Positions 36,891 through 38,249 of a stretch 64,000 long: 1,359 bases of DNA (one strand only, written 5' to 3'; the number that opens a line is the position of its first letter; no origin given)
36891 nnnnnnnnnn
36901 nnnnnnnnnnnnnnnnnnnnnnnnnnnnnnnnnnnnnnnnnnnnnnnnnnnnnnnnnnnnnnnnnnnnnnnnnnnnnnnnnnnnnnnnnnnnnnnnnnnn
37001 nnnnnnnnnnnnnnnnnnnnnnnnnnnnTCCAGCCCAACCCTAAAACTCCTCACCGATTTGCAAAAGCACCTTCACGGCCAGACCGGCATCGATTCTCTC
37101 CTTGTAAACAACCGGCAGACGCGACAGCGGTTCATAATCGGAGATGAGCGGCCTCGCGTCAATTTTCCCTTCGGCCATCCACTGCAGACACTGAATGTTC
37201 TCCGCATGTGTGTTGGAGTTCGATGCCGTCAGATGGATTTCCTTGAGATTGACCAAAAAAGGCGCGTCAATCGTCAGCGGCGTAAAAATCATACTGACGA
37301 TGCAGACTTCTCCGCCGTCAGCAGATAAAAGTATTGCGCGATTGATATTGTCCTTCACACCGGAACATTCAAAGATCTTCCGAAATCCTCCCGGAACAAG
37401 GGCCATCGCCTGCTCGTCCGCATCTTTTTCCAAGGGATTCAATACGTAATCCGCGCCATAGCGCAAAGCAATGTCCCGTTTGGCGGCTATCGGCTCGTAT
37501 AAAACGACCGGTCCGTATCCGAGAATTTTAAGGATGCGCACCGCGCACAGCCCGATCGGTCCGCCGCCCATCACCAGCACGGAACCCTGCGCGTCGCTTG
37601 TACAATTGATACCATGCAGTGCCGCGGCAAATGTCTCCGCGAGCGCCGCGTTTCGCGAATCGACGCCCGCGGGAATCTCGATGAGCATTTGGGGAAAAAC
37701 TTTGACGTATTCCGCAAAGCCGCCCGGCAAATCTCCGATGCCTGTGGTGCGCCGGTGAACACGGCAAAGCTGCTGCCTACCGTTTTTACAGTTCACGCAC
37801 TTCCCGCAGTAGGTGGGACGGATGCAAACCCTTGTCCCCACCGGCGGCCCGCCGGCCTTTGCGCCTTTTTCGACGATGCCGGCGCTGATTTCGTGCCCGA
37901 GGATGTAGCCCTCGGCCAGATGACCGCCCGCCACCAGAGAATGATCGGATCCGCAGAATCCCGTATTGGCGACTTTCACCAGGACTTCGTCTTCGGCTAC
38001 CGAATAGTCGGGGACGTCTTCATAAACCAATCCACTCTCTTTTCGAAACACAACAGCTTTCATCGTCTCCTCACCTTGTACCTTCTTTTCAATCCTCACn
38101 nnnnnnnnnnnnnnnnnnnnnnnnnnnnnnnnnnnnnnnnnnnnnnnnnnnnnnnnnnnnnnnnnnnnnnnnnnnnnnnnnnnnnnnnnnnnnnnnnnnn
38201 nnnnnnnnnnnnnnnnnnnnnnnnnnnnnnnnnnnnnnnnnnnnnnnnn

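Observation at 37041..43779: Possible undescribed route to sulfoacetaldehyde: SDR, HACL2/BAL-like ThDP lyase, MFS and Zn-dehydrogenase downstream of xsc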

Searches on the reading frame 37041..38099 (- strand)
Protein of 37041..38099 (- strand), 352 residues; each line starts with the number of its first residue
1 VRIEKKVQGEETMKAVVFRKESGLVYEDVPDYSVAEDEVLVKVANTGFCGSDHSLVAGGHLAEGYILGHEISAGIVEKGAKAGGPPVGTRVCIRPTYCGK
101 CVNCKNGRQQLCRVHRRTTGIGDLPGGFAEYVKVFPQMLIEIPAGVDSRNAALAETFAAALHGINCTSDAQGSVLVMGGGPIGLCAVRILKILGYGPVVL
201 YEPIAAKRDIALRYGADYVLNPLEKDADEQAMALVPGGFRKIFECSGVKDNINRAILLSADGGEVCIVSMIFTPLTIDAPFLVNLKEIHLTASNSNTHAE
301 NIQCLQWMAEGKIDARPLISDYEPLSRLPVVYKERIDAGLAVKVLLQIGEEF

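Call 3: search_protein_families(library=ncbifam, proteins=[window:37041-38099:-], max_evalue=0.00001)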
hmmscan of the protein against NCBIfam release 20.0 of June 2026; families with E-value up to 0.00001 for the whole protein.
window:37041-38099:- (352 aa): 20 families
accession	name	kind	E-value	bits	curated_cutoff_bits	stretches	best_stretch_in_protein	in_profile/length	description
TIGR00692.1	tdh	equivalog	3e-40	138.3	458.35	1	21-325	8-318/340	L-threonine 3-dehydrogenase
NF003808.0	PRK05396.1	equivalog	4.1e-40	137.7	380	1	13-346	1-338/341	L-threonine 3-dehydrogenase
NF041097.1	keto_inos_dh_IolM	equivalog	1.9e-37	128.8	450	1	7-329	23-371/389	scyllo-inosose 3-dehydrogenase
NF007375.0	PRK09880.1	equivalog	1.5e-35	122.6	469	1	32-347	23-342/344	L-idonate 5-dehydrogenase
NF010344.0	PRK13771.1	subfamily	4.8e-30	104.7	349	1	13-347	1-332/334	putative alcohol dehydrogenase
NF007489.0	PRK10083.1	equivalog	1e-28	100.3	376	1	13-320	1-308/339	Zn-dependent oxidoreductase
NF007642.0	PRK10309.1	equivalog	2e-27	96.4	550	1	13-348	1-346/347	galactitol-1-phosphate 5-dehydrogenase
NF047908.1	AldhRedAhr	equivalog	1.7e-24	86.4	470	1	31-315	23-305/335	NADPH-dependent aldehyde reductase Ahr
TIGR03366.1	HpnZ_proposed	hypoth_equivalog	2e-22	79.8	328.1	1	34-271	3-255/315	putative phosphonate catabolism associated alcohol dehydrogenase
NF006940.0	PRK09422.1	equivalog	2.5e-20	72.7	344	1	13-319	1-307/338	alcohol dehydrogenase AdhP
TIGR03989.1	Rxyl_3153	subfamily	1.3e-18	67.4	440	1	15-318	5-341/370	NDMA-dependent alcohol dehydrogenase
TIGR03201.1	dearomat_had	equivalog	5.7e-18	65.1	338.65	1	25-344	12-345/349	6-hydroxycyclohex-1-ene-1-carbonyl-CoA dehydrogenase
NF041172.1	AcrlCoa_red_Thmprot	equivalog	7.6e-17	61.2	500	1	13-322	1-308/334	acryloyl-CoA reductase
TIGR02818.1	adh_III_F_hyde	equivalog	3.5e-15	55.9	543.95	1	15-132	5-125/368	S-(hydroxymethyl)glutathione dehydrogenase/class III alcohol dehydrogenase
TIGR02822.1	adh_fam_2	subfamily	2.3e-14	53.2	283.5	1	28-218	21-212/329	zinc-binding alcohol dehydrogenase family protein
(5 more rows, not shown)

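Call 4: search_protein_families(library=pfam, proteins=[window:37041-38099:-], max_evalue=0.00001)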
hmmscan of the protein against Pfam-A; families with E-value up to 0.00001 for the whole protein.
window:37041-38099:- (352 aa): 2 families
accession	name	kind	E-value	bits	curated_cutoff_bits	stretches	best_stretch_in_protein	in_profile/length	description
PF08240.17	ADH_N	-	7e-23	81.3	23.5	1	36-143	2-103/104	Alcohol dehydrogenase GroES-like domain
PF00107.32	ADH_zinc_N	-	1.7e-21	76.9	31.8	1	181-309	1-128/129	Zinc-binding dehydrogenase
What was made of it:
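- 37041..38063 (-): Zn-dependent medium-chain dehydrogenase (340 aa), threonine-dehydrogenase-like; an accessory second dehydrogenase. PF08240 + PF00107, call 4.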

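Call 28: search_solved_structures(query=window:37041-38063:-, max_evalue=1e-20)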
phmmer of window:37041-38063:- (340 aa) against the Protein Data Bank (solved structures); distinct sequences matched with E-value up to 1e-20: 17.
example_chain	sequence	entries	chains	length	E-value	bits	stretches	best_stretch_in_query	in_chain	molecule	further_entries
4ej6_A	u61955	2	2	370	3.4e-37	131.3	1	17-333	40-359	Putative zinc-binding dehydrogenase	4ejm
2dfv_A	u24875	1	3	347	9.3e-34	120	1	12-308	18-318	Probable L-threonine 3-dehydrogenase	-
2d8a_A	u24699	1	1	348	9.3e-34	120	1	12-308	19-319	Probable L-threonine 3-dehydrogenase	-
3gfb_A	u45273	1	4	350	7.1e-32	113.8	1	12-308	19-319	L-threonine 3-dehydrogenase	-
2dq4_A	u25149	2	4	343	1.9e-31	112.5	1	7-334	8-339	L-threonine 3-dehydrogenase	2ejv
6isv_A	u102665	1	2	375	1.1e-25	93.5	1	5-215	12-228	Acetophenone reductase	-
8wwd_A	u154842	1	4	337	1.2e-25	93.3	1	1-212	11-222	Zinc-containing alcohol dehydrogenase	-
4oh1_A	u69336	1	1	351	5e-25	91.3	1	21-258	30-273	L-iditol 2-dehydrogenase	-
5kia_A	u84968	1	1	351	3.1e-24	88.7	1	8-265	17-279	L-threonine 3-dehydrogenase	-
6dkh_A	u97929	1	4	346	6.7e-24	87.6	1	5-332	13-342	L-idonate 5-dehydrogenase (NAD(P)(+))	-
4ilk_A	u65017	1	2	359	1.9e-21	79.6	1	2-309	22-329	Starvation sensing protein rspB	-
3wle_A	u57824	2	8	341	4.5e-21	78.3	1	4-308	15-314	(R)-specific carbonyl reductase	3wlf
4c4o_A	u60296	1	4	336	5.2e-21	78.1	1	4-308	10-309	CARBONYL REDUCTASE CPCR2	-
3wnq_A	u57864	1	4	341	6.8e-21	77.7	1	4-308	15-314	(R)-specific carbonyl reductase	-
9uee_A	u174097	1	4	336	6.9e-21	77.7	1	4-308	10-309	(R)-specific carbonyl reductase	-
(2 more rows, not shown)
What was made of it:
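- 37041..38063 (-): Best PDB matches about 120-131 bits, call 28.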

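Call 58: search_dna_similar(query=window:37041-38063:-, collection=plasmids, mode=protein, max_rows=25, max_evalue=1e-20)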
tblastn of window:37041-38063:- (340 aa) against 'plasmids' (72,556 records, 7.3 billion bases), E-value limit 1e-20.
Records with a match: 180; places in all: 190; records where one place covers at least 80% of the query: 177.
Best place of each record, by identity: <60% 180.
By first word of the organism name: Sinorhizobium 44; Ligilactobacillus 16; Sphingobium 12; Haloarcula 10; Rhizobium 10; Cereibacter 8; Escherichia 6; Paracoccus 5; Burkholderia 5; Thermus 5; and 39 more.
By predicted mobility (MOB-suite, as given by PLSDB): non-mobilizable 114; mobilizable 51; conjugative 15.
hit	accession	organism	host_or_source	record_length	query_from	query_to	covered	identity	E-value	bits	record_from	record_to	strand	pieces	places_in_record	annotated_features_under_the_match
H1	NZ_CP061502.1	Roseicitreum antarcticum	Intertidal sediment,Sandy intertidal ...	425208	1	335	99%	33.0%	1e-21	103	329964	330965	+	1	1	alcohol dehydrogenase catalytic domain-containing protein | branched-chain amino acid ABC transporter permease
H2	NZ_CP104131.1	Sinorhizobium sp. K101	Phaseolus vulgaris,cell ...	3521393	1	334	98%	33.1%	1e-29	127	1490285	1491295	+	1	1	none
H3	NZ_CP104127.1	Sinorhizobium sp. M103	Phaseolus vulgaris,cell ...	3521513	1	334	98%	33.1%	1e-29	127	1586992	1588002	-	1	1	none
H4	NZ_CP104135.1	Sinorhizobium sp. C101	Phaseolus vulgaris,cell ...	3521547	1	334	98%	33.1%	1e-29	127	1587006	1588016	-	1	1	none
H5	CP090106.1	Sinorhizobium meliloti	Medicago,Cell culture,Plant nodule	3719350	1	334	98%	32.8%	6e-30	127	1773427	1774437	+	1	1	zinc-dependent alcohol dehydrogenase family protein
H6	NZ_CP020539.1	Sphingobium herbicidovorans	cell culture,soil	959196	1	335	99%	32.7%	3e-32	134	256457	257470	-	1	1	alcohol dehydrogenase catalytic domain-containing protein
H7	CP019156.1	Haloarcula taiwanensis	single cell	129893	1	334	98%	32.6%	2e-31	132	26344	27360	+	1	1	galactitol-1-phosphate 5-dehydrogenase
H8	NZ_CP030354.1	Novosphingobium sp. P6W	cell culture,podzolic fallow soil ...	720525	1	335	99%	32.3%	7e-30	127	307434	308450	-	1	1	alcohol dehydrogenase catalytic domain-containing protein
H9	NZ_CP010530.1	Haloarcula sp. CBA1115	monoisolate,Solar salt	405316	1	321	94%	33.0%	5e-31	130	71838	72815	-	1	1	galactitol-1-phosphate 5-dehydrogenase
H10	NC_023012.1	Haloarcula hispanica N601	-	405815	1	321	94%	33.0%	5e-31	130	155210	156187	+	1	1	galactitol-1-phosphate 5-dehydrogenase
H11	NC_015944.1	Haloarcula hispanica ATCC 33960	-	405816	1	321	94%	33.0%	5e-31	130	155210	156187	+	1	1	galactitol-1-phosphate 5-dehydrogenase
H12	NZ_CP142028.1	Haloarcula sp. GH36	cell culture,inland salt lake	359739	25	331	90%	34.4%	1e-30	129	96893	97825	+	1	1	galactitol-1-phosphate 5-dehydrogenase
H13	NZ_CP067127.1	Paracoccus alcaliphilus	whole organism,soil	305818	1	337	99%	30.9%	4e-22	104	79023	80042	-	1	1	alcohol dehydrogenase catalytic domain-containing protein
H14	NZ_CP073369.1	Haloarcula sinaiiensis ATCC 33800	cell culture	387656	1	321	94%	32.4%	6e-30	127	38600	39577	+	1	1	galactitol-1-phosphate 5-dehydrogenase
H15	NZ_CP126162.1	Haloarcula pelagica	cell culture,sediment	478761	25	337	92%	33.1%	2e-30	129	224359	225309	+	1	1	galactitol-1-phosphate 5-dehydrogenase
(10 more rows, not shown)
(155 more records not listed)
